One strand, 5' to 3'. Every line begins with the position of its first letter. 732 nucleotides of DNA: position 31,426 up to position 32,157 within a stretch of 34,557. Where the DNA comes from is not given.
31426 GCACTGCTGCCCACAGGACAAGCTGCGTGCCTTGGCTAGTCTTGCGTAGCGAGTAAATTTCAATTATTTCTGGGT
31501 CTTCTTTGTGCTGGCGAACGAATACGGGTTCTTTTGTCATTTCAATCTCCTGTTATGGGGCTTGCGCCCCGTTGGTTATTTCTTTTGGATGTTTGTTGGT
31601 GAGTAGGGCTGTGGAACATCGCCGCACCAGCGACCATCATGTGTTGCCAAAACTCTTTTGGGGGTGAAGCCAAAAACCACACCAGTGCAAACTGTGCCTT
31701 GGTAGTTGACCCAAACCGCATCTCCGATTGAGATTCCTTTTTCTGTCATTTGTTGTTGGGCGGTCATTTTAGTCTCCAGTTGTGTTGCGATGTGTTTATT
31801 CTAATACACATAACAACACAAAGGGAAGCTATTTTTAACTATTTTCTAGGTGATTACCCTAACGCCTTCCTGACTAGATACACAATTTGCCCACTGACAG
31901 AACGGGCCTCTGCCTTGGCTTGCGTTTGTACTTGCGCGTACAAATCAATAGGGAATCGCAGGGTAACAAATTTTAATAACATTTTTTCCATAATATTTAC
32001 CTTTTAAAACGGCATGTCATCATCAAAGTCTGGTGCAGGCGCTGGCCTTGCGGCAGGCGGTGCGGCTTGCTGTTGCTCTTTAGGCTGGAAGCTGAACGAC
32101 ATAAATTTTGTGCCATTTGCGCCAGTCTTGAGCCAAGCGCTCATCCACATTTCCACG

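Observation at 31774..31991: Arc-like ribbon-helix-helix gene (unannotated, 45 aa) directly upstream of copy 2 of the dyad operator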

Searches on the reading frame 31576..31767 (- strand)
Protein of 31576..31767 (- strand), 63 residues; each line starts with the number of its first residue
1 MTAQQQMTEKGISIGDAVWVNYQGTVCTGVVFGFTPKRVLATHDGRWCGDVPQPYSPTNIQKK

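Call 5: search_protein_families(library=pfam, proteins=[window:31576-31767:-], max_evalue=1)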
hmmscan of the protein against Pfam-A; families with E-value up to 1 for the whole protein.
window:31576-31767:- (63 aa): 2 families
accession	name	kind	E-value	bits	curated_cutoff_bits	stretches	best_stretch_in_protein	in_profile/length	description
PF23982.2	XM1_gp53_minor_capsid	-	0.0073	16.6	27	1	7-59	32-90/154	XM1 gp53 minor capsid protein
PF03120.22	DNA_ligase_OB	-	0.045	14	32.9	1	4-32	41-69/79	NAD-dependent DNA ligase OB-fold domain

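Call 9: search_protein_families(library=phrogs, proteins=[window:31576-31767:-], max_evalue=0.01)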
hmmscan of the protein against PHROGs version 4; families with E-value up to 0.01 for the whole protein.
window:31576-31767:- (63 aa): 1 family
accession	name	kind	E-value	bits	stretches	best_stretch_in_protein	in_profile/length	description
phrog_2251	-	unknown function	0.0065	17.7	1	12-49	10-54/74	-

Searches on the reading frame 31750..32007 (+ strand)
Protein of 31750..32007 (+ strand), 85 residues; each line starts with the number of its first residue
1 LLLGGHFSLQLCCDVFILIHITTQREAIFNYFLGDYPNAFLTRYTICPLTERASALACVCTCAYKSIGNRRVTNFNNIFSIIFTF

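Call 72: search_protein_families(library=pfam, proteins=[window:31750-32007:+], max_evalue=1)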
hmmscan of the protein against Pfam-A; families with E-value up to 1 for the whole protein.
window:31750-32007:+ (85 aa): 0 families
